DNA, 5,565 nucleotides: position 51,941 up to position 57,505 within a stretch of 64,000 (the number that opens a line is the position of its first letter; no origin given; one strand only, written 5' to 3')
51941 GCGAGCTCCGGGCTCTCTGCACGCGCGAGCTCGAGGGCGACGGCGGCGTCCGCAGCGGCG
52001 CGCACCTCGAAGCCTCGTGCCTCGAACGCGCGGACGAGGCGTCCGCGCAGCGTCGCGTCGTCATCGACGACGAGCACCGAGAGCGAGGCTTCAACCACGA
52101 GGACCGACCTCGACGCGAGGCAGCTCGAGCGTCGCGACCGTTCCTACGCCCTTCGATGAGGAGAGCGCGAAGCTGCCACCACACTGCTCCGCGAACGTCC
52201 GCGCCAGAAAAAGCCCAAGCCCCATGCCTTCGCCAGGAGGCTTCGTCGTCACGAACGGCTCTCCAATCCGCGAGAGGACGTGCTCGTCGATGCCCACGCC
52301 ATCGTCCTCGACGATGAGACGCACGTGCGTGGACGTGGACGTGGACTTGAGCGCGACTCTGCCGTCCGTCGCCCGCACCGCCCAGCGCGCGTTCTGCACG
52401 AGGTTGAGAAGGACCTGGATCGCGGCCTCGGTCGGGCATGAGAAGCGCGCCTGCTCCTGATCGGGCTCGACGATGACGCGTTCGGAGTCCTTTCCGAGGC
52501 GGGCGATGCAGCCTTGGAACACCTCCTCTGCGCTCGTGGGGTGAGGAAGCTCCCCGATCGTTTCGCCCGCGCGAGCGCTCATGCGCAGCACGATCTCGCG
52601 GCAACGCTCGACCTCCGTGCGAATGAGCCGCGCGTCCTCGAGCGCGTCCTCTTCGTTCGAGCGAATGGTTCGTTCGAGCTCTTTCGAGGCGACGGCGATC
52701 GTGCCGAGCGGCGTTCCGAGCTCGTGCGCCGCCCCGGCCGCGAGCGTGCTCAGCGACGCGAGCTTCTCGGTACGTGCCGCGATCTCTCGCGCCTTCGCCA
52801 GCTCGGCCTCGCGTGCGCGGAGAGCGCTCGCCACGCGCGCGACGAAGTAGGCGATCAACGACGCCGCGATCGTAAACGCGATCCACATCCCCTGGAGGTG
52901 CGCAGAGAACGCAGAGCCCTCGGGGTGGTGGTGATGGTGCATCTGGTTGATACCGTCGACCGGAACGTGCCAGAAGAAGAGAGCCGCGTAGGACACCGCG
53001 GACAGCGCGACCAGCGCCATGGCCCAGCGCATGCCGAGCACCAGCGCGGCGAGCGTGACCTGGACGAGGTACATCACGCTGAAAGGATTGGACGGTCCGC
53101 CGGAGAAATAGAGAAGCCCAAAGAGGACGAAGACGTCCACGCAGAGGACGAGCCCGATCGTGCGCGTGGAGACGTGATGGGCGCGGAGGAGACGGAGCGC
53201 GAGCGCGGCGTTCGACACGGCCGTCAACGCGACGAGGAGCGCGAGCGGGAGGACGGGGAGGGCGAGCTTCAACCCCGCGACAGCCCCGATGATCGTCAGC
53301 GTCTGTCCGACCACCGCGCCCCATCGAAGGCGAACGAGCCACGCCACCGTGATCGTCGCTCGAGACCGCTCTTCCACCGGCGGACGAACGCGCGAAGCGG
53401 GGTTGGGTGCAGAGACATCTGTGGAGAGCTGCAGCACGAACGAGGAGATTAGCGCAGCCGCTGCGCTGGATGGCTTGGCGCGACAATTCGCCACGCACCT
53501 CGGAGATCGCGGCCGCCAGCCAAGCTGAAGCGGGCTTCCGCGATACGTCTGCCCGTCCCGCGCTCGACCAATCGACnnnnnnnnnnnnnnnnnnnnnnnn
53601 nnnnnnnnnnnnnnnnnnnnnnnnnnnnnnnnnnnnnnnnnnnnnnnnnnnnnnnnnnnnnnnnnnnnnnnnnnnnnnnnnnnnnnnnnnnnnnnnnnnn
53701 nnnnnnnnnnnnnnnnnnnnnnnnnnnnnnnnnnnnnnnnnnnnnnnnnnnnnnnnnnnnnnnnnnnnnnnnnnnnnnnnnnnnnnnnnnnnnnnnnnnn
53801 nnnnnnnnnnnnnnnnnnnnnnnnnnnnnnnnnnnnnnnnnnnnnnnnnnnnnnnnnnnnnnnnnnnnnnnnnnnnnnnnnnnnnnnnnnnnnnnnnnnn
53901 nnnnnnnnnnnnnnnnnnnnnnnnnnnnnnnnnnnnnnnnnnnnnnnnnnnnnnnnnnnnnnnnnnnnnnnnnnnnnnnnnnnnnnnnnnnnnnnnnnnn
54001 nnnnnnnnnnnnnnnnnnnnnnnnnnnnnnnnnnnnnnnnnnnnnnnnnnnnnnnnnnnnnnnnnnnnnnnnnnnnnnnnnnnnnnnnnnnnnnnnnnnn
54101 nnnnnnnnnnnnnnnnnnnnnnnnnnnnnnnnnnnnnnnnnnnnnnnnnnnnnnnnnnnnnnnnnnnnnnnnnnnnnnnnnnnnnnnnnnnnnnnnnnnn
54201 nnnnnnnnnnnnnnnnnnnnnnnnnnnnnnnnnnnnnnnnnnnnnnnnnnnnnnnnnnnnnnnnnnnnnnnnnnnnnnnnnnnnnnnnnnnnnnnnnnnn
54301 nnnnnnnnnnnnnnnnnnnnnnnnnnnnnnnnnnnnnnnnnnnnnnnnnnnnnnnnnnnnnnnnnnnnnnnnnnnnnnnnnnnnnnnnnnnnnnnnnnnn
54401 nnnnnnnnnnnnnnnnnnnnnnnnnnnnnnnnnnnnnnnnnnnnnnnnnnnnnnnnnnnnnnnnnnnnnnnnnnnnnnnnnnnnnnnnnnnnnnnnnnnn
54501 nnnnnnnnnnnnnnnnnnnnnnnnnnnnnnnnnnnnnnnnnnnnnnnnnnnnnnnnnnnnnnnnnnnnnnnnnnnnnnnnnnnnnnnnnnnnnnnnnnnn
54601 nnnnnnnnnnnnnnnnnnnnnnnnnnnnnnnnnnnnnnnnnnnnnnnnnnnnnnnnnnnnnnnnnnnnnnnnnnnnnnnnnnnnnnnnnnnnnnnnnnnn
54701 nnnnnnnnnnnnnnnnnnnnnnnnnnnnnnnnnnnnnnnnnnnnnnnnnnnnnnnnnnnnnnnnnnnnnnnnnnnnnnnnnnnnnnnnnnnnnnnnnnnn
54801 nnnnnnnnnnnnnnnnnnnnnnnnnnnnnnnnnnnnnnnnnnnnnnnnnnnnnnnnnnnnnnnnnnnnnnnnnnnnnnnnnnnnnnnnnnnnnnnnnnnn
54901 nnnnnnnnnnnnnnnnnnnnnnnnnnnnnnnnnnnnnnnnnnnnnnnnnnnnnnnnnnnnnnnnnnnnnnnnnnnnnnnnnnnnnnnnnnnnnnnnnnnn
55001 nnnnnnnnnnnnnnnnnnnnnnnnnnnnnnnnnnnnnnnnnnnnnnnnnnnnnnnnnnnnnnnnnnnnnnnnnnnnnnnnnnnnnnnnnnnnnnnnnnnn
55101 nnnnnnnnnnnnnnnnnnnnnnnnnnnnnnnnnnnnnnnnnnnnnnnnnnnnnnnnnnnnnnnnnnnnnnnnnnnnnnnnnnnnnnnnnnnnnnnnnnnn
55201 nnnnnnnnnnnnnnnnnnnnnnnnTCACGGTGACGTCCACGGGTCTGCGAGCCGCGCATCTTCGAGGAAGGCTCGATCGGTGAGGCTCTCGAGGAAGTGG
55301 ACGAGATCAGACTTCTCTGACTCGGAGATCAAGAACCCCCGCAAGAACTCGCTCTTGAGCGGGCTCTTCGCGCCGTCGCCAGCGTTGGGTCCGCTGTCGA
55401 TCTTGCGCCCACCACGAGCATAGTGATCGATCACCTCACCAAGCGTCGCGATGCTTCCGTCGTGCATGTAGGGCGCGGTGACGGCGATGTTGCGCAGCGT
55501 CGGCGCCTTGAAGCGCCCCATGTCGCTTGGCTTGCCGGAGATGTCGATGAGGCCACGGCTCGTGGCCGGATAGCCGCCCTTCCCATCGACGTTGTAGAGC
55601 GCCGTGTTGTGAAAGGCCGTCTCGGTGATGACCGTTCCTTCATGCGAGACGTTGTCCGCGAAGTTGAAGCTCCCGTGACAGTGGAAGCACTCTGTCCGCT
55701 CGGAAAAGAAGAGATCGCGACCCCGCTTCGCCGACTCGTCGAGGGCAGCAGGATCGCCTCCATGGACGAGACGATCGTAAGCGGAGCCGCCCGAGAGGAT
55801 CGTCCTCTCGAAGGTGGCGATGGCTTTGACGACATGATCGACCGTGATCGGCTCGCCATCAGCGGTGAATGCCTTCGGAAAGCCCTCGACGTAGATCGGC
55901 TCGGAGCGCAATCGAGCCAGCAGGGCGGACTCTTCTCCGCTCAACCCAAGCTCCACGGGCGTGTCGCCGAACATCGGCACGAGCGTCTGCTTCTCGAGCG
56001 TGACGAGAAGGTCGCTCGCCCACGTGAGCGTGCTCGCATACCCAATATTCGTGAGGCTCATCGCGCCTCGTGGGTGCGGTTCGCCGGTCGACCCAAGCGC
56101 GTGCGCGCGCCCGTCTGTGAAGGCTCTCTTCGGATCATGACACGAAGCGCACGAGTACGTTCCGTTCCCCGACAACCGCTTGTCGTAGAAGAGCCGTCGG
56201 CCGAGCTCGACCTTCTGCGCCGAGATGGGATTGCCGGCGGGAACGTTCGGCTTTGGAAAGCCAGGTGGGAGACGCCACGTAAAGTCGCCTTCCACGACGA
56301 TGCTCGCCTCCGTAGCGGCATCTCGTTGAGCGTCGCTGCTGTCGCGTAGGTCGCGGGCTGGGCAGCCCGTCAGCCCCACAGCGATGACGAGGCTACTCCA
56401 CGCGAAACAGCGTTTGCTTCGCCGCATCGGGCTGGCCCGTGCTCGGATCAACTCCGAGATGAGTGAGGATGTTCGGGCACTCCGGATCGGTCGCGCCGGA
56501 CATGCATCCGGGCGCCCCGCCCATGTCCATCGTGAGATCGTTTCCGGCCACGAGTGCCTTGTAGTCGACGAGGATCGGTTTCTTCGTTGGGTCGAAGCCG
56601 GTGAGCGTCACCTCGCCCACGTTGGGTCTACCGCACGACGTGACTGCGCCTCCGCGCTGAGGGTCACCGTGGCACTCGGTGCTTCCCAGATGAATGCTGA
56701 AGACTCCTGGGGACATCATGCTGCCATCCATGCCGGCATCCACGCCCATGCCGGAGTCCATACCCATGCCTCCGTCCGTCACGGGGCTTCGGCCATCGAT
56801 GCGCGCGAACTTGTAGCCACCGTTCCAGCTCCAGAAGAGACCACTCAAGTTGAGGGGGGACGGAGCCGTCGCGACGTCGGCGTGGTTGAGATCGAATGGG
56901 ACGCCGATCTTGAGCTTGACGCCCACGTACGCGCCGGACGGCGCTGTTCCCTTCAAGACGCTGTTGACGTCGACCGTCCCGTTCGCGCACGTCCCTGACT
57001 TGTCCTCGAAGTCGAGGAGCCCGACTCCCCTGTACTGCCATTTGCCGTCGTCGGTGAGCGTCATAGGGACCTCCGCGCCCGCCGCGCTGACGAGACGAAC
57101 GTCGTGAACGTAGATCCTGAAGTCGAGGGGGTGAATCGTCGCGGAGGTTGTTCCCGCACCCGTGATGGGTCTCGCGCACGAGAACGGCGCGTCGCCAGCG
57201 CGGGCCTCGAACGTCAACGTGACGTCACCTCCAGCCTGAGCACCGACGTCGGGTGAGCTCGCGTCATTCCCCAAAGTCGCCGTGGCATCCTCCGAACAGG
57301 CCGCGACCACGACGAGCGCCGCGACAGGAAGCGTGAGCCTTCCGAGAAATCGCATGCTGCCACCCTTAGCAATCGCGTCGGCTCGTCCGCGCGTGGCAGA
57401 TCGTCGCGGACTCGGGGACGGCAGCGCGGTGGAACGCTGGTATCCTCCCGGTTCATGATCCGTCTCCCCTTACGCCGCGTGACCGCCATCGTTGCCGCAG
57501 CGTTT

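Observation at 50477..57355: MbnP/MbnH-like 'metallo-mystery pair' operon beside a RegB/RegA redox two-component system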

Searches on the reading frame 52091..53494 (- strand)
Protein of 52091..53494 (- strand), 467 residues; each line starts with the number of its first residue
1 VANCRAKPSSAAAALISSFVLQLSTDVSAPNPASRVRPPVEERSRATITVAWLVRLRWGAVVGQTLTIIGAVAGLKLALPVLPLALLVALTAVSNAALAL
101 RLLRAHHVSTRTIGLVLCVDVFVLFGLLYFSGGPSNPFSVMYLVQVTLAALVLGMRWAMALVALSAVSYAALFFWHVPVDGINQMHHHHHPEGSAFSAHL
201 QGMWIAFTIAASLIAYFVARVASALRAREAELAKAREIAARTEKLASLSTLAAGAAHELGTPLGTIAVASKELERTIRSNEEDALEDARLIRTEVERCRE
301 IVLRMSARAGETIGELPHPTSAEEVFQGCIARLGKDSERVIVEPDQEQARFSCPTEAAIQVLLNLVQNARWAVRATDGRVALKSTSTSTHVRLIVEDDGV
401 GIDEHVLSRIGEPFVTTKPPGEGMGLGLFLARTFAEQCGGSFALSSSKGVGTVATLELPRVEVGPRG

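Call 3: search_protein_families(library=pfam, proteins=[window:52091-53494:-], max_evalue=0.01)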
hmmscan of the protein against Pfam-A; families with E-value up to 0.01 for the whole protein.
window:52091-53494:- (467 aa): 4 families
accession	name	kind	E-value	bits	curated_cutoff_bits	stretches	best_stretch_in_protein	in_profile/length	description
PF02518.31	HATPase_c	-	6.1e-20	72.2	26.4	1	358-460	6-109/111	Histidine kinase-, DNA gyrase B-, and HSP90-like ATPase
PF00512.31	HisKA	-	2.4e-07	31.1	26.9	1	248-304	2-56/66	His Kinase A (phospho-acceptor) domain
PF25323.1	6TM_PilS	-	2.6e-06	27.7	27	1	78-222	42-182/189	PilS-like transmembrane domain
PF13581.12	HATPase_c_2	-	0.0032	17.9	27.4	1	375-441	51-113/127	Histidine kinase-like ATPase domain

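Call 4: search_protein_families(library=ncbifam, proteins=[window:52091-53494:-], max_evalue=0.01)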
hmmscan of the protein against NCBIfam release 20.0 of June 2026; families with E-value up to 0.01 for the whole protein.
window:52091-53494:- (467 aa): 74 families (the best 25 are shown)
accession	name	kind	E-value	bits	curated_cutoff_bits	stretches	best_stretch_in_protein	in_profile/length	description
NF033792.0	ActS_PrrB_HisK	equivalog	9.5e-85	285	350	1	43-460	3-419/423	ActS/PrrB/RegB family redox-sensitive histidine kinase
NF045988.1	HisKinRegBRhodob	equivalog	2.9e-61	207.2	570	1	46-447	16-419/462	sensor histidine kinase RegB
NF008468.0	PRK11360.1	equivalog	1.1e-27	96.7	646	1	231-462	379-610/616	two-component system sensor histidine kinase AtoS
NF007688.0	PRK10364.1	equivalog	1.4e-26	93.3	479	1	207-460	205-451/460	two-component system sensor histidine kinase ZraS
NF052574.1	HisKinEspCMyxo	equivalog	4.7e-23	81.3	1200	1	233-462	404-639/785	serine histidine kinase EspC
NF010411.0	PRK13837.1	equivalog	3.4e-21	75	647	1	230-461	435-676/828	two-component system VirA-like sensor kinase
NF038348.1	T2SS_HK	subfamily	5.3e-20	71.3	450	1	352-459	466-572/574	histidine kinase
NF053867.1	SprKinKinDBac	equivalog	1.3e-19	70.1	775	1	240-460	278-497/500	sporulation kinase KinD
NF040750.1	tetrathio_HK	equivalog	7.8e-19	67.6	750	1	203-446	293-540/555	tetrathionate respiration histidine kinase TtrS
TIGR02916.1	PEP_his_kin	equivalog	2.5e-18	66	300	1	290-459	516-679/679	XrtA/PEP-CTERM system histidine kinase PrsK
NF010076.0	PRK13557.1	subfamily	6.2e-18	64.5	631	1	378-461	312-395/540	histidine kinase famiy protein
NF047497.1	HK_LIC_12097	equivalog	1.4e-17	63.5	500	1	236-449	138-356/367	LIC_12097 family sensor histidine kinase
NF011874.0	PRK15347.1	equivalog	1.4e-16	59.7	852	1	360-462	516-616/921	two component system sensor kinase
NF052573.1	HisKinEspAMyxo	equivalog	4e-16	58.2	1400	1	242-458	378-609/755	serine histidine kinase EspA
NF046044.1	PnpS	equivalog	4.2e-15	55.6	400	1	253-459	175-390/390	two-component system histidine kinase PnpS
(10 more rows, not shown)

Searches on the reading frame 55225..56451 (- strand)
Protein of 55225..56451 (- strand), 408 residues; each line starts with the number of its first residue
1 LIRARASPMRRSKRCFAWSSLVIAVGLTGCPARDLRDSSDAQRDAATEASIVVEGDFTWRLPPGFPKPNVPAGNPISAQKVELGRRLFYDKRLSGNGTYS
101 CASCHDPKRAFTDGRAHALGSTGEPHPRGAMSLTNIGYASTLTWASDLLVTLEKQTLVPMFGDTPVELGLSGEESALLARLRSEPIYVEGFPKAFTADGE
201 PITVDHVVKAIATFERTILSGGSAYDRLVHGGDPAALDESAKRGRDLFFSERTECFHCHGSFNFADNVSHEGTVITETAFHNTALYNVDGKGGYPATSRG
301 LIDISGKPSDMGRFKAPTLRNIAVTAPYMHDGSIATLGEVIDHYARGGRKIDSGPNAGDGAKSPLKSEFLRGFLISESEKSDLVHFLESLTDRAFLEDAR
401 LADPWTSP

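Call 3: search_protein_families(library=pfam, proteins=[window:55225-56451:-], max_evalue=0.01)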
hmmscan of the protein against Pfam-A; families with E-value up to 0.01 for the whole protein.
window:55225-56451:- (408 aa): 5 families
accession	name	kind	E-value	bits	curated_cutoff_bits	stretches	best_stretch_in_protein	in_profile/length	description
PF03150.19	CCP_MauG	-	2.2e-44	152.1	25.6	1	79-231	2-146/149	Di-haem cytochrome c peroxidase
PF21419.2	RoxA-like_Cyt-c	-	9.4e-06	25.5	26.7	1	314-346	2-34/39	RoxA-like, cytochrome c-like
PF00034.26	Cytochrom_C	-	0.00022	22.9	21.3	0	242-390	2-89/90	Cytochrome c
PF09086.16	DUF1924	-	0.0085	16.9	22.5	0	79-108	6-36/96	Domain of unknown function (DUF1924)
PF14522.11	Cytochrome_C7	-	0.0098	16.1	24.8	0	99-112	42-55/67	Cytochrome c7 and related cytochrome c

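Call 4: search_protein_families(library=ncbifam, proteins=[window:55225-56451:-], max_evalue=0.01)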
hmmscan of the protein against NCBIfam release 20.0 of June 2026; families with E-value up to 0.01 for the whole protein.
window:55225-56451:- (408 aa): 8 families
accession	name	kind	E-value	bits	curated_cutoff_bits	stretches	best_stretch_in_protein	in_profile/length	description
TIGR04039.1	MXAN_0977_Heme2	hypoth_equivalog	7.2e-146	485.5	362.85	1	70-405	1-336/336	MbnH family di-heme enzyme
TIGR03791.1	TTQ_mauG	equivalog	3e-51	174.4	443.85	1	78-392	3-280/291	tryptophan tryptophylquinone biosynthesis enzyme MauG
TIGR03981.2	SAM_quin_mod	hypoth_equivalog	7.7e-23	81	340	2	200-390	225-411/411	His-Xaa-Ser system-associated MauG-like protein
NF052341.1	hydrazine_gamma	equivalog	6.5e-10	38.5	625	1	234-344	190-311/339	hydrazine synthase subunit gamma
NF040606.1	CytoC_perox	subfamily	7e-08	32.1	150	1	312-341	424-453/524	di-heme-cytochrome C peroxidase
NF052342.1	hydrazine_BC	exception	8.6e-08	30.8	1250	1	233-344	540-662/690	hydrazine synthase subunit beta-gamma fusion subunit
TIGR04484.1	thiosulf_SoxA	equivalog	0.00035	19.9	110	1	69-108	96-133/212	sulfur oxidation c-type cytochrome SoxA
NF051462.1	RoxC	equivalog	0.0052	15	900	0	314-346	653-685/812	putative rubber dioxygenase RoxC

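Call 17: search_solved_structures(query=window:55225-56451:-, max_evalue=1e-10, show_alignments=1)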
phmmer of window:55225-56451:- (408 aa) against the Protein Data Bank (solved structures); distinct sequences matched with E-value up to 1e-10: 27.
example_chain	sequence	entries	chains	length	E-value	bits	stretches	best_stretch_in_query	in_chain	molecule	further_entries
6e1c_A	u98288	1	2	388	1.9e-117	395.9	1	57-408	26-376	Di-heme enzyme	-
2c1u_A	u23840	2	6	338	1.4e-35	126.4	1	70-342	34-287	DI-HAEM CYTOCHROME C PEROXIDASE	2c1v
4aao_A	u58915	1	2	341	5.9e-31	111.1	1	65-341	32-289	CYTOCHROME C551 PEROXIDASE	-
1zzh_A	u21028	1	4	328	6.1e-31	111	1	67-345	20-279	cytochrome c peroxidase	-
3hq9_A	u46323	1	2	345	7.5e-31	110.7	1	68-342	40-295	Cytochrome c551 peroxidase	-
4aal_A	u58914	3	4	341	8.1e-31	110.6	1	65-341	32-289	CYTOCHROME C551 PEROXIDASE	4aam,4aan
3hq8_A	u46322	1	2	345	4.5e-30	108.2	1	68-342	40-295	Cytochrome c551 peroxidase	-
3hq6_A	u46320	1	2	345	4.7e-30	108.1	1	68-342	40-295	Cytochrome c551 peroxidase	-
1iqc_A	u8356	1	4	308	8.9e-30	107.2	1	70-345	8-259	di-heme peroxidase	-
3hq7_A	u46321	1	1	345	4.4e-29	104.9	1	68-342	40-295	Cytochrome c551 peroxidase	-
3rn1_A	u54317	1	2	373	3.6e-28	101.9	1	80-402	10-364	Methylamine utilization protein MauG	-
1nml_A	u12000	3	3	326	5.5e-28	101.3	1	67-341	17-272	di-haem cytochrome c peroxidase | Cytochrome c peroxidase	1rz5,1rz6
3rn0_A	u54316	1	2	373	9.9e-28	100.5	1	80-402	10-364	Methylamine utilization protein MauG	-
3l4m_A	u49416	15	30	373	1.9e-27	99.5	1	80-402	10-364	Methylamine utilization protein mauG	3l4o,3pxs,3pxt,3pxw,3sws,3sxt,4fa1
3orv_A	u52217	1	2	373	2.2e-27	99.3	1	80-402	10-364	Methylamine utilization protein mauG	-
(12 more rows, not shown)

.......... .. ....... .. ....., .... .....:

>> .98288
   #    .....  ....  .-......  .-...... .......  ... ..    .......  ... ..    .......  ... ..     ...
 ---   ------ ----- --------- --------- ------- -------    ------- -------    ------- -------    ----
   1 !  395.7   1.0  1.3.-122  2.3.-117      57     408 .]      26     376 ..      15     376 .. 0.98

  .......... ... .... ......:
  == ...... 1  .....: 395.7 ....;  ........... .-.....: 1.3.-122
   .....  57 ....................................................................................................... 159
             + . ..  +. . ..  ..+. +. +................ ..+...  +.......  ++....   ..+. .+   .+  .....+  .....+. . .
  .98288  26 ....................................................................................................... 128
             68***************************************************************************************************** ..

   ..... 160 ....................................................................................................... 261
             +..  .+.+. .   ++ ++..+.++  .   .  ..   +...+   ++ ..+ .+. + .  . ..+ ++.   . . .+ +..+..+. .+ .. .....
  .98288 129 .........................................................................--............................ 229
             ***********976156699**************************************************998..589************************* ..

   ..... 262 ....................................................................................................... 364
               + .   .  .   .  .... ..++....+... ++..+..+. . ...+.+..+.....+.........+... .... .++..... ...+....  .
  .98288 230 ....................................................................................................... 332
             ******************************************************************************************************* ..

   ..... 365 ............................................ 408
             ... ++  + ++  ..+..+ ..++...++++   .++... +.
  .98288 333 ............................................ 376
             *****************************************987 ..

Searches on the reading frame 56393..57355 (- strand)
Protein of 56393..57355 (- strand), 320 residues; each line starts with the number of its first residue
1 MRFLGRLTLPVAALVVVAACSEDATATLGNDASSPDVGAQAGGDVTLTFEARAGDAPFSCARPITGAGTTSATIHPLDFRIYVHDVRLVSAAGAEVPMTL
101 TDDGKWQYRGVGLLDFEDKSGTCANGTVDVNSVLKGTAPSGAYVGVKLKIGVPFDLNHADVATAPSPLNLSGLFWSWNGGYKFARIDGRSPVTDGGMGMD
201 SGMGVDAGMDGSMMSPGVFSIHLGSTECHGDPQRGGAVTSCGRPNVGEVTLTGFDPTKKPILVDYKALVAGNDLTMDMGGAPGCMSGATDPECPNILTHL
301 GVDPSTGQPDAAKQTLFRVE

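Call 3: search_protein_families(library=pfam, proteins=[window:56393-57355:-], max_evalue=0.01)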
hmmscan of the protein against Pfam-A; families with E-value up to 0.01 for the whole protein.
window:56393-57355:- (320 aa): 1 family
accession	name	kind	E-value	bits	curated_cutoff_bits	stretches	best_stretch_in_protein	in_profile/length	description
PF20243.3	MbnP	-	3.2e-36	125.4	27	1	43-286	2-189/189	MbnP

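Call 4: search_protein_families(library=ncbifam, proteins=[window:56393-57355:-], max_evalue=0.01)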
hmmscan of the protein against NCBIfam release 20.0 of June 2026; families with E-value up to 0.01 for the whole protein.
window:56393-57355:- (320 aa): 1 family
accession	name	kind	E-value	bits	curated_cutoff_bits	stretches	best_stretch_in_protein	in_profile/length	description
TIGR04052.2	MbnP_like_WxW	equivalog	3.4e-84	282.2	140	1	45-319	2-256/257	MbnP family copper-binding protein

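Call 16: search_solved_structures(query=window:56393-57355:-, max_evalue=0.01, show_alignments=2)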
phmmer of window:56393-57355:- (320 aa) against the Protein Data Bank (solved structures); distinct sequences matched with E-value up to 0.01: 1.
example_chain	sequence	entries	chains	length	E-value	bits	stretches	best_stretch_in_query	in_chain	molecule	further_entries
7l6g_A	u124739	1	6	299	2e-39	139.1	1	49-311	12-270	Metallo-mystery pair system four-Cys motif protein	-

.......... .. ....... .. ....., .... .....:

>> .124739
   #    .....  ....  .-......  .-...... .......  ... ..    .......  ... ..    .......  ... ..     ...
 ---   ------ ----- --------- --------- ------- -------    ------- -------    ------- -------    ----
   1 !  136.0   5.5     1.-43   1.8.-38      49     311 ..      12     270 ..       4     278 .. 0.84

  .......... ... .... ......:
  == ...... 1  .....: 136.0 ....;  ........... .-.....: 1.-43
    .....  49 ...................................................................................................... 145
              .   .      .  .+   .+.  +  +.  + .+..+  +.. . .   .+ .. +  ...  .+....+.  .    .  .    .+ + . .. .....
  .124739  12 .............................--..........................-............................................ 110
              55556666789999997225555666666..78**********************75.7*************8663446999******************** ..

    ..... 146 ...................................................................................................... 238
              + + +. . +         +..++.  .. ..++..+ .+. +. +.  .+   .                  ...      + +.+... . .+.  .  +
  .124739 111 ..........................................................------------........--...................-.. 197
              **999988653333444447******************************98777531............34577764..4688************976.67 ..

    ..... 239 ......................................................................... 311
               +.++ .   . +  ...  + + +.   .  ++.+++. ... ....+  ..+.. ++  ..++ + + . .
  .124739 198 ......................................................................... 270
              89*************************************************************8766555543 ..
